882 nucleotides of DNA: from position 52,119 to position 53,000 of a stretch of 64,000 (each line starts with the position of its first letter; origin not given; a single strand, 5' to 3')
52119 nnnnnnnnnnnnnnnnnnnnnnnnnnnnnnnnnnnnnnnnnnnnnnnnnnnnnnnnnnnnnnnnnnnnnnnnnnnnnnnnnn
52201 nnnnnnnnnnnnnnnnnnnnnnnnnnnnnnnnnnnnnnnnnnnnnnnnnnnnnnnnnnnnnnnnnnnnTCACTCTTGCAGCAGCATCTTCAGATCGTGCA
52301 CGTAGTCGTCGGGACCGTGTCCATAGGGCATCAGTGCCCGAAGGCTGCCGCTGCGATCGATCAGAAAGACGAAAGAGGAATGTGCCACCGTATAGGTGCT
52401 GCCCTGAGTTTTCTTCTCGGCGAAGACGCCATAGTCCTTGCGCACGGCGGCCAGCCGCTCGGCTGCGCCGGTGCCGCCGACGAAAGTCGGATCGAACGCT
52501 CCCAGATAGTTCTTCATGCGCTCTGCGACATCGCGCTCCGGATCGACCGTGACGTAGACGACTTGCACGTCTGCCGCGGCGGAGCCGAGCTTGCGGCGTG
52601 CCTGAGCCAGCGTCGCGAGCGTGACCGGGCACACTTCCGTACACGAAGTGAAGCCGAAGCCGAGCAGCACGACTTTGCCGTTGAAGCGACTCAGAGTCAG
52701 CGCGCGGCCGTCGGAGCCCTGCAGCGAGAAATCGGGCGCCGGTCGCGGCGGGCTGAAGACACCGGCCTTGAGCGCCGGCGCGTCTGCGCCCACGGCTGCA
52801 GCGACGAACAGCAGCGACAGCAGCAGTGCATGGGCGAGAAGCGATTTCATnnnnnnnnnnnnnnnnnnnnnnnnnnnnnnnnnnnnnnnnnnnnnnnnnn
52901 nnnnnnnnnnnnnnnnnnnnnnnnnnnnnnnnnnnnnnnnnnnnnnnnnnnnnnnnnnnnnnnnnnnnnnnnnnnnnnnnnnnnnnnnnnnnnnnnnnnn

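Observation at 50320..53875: Five-gene module: NitT/TauT-type ABC importer + SCO copper chaperone + cupredoxin-like protein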

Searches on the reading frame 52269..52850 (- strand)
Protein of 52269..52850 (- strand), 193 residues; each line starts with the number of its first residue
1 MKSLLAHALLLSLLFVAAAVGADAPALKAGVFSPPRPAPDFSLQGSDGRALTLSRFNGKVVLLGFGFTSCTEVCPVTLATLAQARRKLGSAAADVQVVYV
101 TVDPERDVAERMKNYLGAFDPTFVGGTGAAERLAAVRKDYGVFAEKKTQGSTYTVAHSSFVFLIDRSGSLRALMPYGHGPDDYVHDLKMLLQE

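Call 3: search_protein_families(library=pfam, proteins=[window:52269-52850:-], max_evalue=0.01)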
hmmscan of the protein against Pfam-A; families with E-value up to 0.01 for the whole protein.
window:52269-52850:- (193 aa): 4 families
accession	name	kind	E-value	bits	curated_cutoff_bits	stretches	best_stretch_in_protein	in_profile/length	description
PF02630.20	SCO1-SenC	-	1.9e-39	135.2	22.8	1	39-169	2-133/134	SCO1/SenC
PF00578.27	AhpC-TSA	-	1.4e-11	44.9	26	1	36-171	3-122/124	AhpC/TSA family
PF08534.16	Redoxin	-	8.2e-10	39.1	26.6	1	37-171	5-129/148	Redoxin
PF13905.12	Thioredoxin_8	-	0.00091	20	27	1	58-131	1-69/94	Thioredoxin-like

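Call 5: search_protein_families(library=ncbifam, proteins=[window:52269-52850:-], max_evalue=0.01)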
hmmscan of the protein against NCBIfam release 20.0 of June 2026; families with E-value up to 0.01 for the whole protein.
window:52269-52850:- (193 aa): 4 families
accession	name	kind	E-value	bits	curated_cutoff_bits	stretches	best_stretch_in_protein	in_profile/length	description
NF006960.0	PRK09437.1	equivalog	3.1e-09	36.9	140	1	37-172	9-134/156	thioredoxin-dependent thiol peroxidase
NF047696.1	ThlDiSintTplARhiz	equivalog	2.2e-06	27.6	230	1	33-116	72-150/219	thiol:disulfide interchange protein TlpA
NF040737.1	peroxi_PrxU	equivalog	0.00015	21.5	270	1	36-104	40-109/233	thioredoxin-dependent peroxiredoxin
NF002854.0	PRK03147.1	subfamily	0.001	19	170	1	36-118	40-116/176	thiol-disulfide oxidoreductase ResA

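Call 82: search_solved_structures(query=window:52269-52850:-, max_evalue=0.00001, show_alignments=1)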
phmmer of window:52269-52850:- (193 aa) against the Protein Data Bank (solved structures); distinct sequences matched with E-value up to 0.00001: 15.
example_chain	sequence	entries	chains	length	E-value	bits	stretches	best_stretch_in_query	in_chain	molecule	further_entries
4wbj_A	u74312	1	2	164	1.8e-28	103.1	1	37-189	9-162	Blr1131 protein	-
4wbr_D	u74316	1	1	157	3.9e-28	102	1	41-189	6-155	Blr1131 protein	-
4txo_D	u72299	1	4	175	2.8e-27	99.2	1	33-189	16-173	Blr1131 protein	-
2k6v_A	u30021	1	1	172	1.1e-26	97.3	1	35-190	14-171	Putative cytochrome c oxidase assembly protein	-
6n5u_A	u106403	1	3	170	9.2e-22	81.2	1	40-167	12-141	Protein SCO1 homolog 1, mitochondrial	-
2rli_A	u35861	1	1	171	1.4e-20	77.4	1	40-169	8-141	SCO2 protein homolog, mitochondrial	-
4bpy_A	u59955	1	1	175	2.4e-17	66.9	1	29-191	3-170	SCO PROTEIN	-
2gqk_A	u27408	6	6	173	4.1e-17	66.1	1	39-169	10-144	SCO1 protein homolog, mitochondrial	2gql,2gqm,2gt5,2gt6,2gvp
2ggt_A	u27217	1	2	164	6.7e-17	65.4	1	41-169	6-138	SCO1 protein homolog, mitochondrial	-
1wp0_A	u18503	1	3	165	7.6e-17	65.2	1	41-169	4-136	SCO1 protein homolog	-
2hrf_A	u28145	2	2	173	1e-15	61.5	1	39-169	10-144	SCO1 protein homolog, mitochondrial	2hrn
2b7j_A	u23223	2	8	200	3.9e-15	59.6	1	34-170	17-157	SCO1 protein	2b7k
1xzo_A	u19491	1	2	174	6.3e-13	52.5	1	40-173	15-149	Hypothetical protein ypmQ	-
1on4_A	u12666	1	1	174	6.3e-13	52.4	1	40-173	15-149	Sco1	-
4hde_A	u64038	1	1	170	1.6e-10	44.6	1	41-190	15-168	SCO1/SenC family lipoprotein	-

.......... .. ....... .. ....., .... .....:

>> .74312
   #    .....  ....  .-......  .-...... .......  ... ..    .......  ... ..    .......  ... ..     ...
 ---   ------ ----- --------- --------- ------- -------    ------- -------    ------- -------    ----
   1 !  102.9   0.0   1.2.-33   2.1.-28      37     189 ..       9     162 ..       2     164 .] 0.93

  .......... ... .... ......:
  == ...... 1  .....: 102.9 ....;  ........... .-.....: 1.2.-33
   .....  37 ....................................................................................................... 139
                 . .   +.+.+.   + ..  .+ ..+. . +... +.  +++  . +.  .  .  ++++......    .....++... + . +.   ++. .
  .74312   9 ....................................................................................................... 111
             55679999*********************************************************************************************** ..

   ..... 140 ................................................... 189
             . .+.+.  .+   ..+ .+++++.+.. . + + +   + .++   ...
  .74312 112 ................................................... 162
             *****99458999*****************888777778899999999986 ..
